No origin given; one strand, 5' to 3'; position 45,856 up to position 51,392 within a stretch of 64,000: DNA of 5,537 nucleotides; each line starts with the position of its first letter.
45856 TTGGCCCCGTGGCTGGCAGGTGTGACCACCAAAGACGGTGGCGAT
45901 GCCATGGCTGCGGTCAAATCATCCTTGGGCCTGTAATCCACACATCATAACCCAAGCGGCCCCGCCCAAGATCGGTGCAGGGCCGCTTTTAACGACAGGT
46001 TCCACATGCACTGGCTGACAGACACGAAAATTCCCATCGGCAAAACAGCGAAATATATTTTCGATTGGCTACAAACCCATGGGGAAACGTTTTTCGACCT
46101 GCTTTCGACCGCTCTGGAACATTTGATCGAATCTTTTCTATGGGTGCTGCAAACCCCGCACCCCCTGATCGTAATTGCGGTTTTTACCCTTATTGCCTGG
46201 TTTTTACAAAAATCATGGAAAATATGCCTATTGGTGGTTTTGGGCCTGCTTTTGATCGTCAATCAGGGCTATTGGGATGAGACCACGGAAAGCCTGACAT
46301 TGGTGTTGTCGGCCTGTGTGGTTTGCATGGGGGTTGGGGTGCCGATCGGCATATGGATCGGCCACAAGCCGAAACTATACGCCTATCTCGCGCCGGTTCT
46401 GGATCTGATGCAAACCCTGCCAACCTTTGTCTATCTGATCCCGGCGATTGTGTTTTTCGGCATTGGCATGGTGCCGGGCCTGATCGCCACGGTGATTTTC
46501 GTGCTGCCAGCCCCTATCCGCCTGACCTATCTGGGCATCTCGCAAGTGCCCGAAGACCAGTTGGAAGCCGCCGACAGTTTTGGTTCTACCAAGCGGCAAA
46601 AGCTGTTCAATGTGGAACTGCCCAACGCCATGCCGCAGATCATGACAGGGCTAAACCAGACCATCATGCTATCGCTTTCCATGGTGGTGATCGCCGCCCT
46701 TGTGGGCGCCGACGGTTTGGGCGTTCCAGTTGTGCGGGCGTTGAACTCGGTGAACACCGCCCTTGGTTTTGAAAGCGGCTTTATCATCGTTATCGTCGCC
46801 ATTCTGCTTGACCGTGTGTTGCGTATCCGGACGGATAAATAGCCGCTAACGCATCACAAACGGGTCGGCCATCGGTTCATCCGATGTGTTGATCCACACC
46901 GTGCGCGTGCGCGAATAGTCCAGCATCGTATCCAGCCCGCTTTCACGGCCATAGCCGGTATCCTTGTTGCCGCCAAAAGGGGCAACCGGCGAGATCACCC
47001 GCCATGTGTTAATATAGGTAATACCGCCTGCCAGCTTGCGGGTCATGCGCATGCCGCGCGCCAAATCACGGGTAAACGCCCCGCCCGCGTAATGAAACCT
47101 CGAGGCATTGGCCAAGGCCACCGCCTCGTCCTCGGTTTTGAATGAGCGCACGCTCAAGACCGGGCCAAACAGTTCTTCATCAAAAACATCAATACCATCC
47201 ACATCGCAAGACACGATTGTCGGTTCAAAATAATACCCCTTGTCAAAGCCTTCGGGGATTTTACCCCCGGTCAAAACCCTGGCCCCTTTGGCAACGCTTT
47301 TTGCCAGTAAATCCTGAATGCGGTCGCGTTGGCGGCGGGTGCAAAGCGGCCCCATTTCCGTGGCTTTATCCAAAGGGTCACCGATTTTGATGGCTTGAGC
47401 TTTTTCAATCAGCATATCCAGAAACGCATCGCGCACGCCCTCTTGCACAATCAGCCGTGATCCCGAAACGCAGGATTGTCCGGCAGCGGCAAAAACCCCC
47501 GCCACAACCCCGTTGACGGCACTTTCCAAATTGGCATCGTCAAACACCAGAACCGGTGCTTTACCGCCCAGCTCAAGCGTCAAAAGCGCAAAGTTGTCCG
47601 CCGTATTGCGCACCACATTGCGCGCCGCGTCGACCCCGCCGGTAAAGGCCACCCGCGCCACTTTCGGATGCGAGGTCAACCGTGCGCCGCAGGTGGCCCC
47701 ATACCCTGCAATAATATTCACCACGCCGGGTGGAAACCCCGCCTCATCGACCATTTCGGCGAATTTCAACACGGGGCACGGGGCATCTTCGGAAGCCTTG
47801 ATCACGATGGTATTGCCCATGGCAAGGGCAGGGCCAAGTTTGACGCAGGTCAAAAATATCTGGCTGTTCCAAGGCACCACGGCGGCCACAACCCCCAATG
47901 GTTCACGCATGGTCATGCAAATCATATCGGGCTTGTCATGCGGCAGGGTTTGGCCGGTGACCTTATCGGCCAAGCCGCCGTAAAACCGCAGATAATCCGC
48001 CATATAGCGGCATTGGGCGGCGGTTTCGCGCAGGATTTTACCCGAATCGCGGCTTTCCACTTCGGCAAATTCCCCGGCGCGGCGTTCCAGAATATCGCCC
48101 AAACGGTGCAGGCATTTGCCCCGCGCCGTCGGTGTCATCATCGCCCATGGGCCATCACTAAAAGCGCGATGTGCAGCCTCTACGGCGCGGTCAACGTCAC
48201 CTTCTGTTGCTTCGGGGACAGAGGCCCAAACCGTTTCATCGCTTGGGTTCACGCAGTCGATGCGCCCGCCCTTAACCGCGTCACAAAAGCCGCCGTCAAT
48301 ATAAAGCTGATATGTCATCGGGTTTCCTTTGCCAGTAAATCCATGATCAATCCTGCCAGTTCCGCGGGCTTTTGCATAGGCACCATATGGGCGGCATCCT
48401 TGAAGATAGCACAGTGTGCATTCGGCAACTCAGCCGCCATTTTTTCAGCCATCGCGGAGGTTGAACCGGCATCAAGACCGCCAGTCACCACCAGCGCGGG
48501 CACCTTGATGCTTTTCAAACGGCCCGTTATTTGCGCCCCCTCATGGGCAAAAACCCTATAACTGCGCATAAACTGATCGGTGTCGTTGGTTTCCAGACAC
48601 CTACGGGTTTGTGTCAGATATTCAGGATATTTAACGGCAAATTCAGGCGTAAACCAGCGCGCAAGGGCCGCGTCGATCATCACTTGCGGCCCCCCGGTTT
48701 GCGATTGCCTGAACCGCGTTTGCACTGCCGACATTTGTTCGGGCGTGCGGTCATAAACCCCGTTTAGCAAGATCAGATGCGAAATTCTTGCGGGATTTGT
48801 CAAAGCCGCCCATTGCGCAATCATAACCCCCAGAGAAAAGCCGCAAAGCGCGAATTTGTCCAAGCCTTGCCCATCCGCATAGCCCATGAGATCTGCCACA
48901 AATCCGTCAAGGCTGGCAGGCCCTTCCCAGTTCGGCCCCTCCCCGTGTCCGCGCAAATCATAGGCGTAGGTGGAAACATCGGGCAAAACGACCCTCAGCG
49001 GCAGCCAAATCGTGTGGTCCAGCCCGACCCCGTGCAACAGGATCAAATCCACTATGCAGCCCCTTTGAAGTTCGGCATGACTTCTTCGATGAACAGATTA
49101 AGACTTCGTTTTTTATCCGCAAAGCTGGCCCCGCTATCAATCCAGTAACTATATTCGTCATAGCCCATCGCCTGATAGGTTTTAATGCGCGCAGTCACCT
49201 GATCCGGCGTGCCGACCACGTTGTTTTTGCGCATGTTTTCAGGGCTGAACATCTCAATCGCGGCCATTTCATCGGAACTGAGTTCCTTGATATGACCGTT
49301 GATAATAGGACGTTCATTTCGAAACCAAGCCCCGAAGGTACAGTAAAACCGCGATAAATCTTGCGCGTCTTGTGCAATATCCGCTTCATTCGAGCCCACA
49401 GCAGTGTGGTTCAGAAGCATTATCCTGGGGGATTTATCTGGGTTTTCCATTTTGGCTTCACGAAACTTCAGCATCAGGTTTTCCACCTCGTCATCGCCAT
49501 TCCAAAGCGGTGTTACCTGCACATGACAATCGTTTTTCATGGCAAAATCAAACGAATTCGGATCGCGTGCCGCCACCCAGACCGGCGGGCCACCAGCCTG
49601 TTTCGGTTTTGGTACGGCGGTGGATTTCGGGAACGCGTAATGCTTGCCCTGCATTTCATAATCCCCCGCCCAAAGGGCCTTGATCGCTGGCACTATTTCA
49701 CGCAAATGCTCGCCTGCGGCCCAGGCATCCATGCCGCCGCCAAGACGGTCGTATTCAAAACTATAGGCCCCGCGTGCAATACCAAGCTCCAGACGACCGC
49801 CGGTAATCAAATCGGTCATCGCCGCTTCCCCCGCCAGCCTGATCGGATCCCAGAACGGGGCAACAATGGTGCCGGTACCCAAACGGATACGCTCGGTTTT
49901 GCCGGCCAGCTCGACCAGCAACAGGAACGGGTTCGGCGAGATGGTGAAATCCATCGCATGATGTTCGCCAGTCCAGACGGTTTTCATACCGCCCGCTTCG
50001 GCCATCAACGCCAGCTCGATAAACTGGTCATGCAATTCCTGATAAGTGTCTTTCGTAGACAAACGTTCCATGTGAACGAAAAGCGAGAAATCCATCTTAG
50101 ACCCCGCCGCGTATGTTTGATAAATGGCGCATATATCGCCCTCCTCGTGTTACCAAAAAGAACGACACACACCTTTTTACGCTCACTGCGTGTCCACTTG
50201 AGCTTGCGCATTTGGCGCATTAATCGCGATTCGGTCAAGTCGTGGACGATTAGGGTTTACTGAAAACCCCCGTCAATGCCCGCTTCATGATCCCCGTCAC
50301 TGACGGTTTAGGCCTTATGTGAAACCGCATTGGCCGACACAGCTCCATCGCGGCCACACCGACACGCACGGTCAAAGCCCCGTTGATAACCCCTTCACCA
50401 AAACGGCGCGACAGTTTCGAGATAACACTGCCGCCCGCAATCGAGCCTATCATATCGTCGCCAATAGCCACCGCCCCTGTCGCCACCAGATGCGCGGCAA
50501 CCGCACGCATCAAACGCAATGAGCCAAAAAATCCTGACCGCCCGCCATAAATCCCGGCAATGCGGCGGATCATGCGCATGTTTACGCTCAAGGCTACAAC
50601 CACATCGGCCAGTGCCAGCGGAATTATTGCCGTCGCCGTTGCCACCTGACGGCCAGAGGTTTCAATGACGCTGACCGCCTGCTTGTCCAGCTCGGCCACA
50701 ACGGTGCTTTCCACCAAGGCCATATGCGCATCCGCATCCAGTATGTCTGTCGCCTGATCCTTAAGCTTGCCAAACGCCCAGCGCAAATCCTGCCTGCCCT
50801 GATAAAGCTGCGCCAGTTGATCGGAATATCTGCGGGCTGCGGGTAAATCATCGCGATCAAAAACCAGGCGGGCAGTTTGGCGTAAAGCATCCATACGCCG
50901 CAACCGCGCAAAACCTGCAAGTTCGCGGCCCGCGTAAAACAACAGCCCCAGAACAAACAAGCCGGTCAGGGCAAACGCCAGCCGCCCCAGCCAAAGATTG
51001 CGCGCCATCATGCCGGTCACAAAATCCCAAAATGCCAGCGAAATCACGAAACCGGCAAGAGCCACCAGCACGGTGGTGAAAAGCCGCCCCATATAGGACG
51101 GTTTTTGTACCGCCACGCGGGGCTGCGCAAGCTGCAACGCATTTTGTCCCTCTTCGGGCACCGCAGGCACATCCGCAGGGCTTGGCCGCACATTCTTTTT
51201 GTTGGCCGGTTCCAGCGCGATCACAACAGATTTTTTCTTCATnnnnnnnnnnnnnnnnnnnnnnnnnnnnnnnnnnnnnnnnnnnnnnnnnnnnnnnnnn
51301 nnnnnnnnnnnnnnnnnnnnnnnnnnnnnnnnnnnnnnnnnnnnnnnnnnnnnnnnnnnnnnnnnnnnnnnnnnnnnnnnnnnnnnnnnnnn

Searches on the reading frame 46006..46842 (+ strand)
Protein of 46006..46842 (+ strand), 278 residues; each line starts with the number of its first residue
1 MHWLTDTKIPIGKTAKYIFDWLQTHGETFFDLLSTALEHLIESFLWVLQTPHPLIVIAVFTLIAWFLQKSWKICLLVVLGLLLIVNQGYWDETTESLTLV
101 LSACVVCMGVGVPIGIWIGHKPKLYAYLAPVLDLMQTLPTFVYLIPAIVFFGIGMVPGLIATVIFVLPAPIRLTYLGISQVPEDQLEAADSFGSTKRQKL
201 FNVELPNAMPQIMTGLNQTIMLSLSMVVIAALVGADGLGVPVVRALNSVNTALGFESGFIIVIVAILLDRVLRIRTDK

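Call 28: search_protein_families(library=pfam, proteins=[window:46006-46842:+], max_evalue=0.00001)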
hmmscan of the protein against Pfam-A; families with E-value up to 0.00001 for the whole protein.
window:46006-46842:+ (278 aa): 1 family
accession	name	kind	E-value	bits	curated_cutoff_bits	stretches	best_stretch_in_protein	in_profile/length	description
PF00528.27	BPD_transp_1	-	2.9e-26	92.8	26.4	1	111-268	1-167/184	Binding-protein-dependent transport system inner membrane component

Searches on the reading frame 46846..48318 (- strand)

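Call 28: search_protein_families(library=pfam, proteins=[window:46846-48318:-], max_evalue=0.00001)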
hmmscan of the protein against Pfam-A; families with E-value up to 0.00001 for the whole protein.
window:46846-48318:- (490 aa): 1 family
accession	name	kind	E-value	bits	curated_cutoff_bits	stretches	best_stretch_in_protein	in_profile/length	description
PF00171.27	Aldedh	-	6.8e-155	516.6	23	1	18-474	7-461/461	Aldehyde dehydrogenase family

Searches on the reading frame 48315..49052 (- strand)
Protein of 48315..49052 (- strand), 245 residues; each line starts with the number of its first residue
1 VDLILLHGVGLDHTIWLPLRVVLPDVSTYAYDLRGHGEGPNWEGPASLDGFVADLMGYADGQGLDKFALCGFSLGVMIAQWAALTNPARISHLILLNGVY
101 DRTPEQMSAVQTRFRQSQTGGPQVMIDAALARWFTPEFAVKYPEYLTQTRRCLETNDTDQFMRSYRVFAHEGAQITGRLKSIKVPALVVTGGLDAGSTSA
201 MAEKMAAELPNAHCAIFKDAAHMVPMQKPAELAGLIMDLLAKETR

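Call 28: search_protein_families(library=pfam, proteins=[window:48315-49052:-], max_evalue=0.00001)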
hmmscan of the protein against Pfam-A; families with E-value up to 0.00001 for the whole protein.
window:48315-49052:- (245 aa): 4 families
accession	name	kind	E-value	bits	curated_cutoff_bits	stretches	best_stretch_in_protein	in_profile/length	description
PF12697.13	Abhydrolase_6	-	1.8e-18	68.4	26.3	1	3-233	1-215/217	Alpha/beta hydrolase family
PF00561.26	Abhydrolase_1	-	4.7e-16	59.6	25.8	1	3-229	3-245/245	alpha/beta hydrolase fold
PF12146.15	Hydrolase_4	-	8e-14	52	27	1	23-224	29-234/239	Serine aminopeptidase, S33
PF03096.20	Ndr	-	1.4e-06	27.7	23.3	1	47-236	81-272/283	Ndr family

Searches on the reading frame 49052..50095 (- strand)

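Call 28: search_protein_families(library=pfam, proteins=[window:49052-50095:-], max_evalue=0.00001)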
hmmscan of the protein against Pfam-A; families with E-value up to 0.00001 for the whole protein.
window:49052-50095:- (347 aa): 1 family
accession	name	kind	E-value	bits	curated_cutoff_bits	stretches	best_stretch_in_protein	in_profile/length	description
PF00296.26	Bac_luciferase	-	8.8e-54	183.4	27.9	1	1-313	1-313/314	Luciferase-like monooxygenase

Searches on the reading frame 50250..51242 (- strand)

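Call 30: search_protein_families(library=pfam, proteins=[window:50250-51242:-], max_evalue=0.001)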
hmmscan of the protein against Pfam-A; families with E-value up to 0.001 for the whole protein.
window:50250-51242:- (330 aa): 1 family
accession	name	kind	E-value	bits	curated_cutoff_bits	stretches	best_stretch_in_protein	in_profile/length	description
PF05128.17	DUF697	-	2.5e-43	148.1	27.7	1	169-325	2-159/162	Domain of unknown function (DUF697)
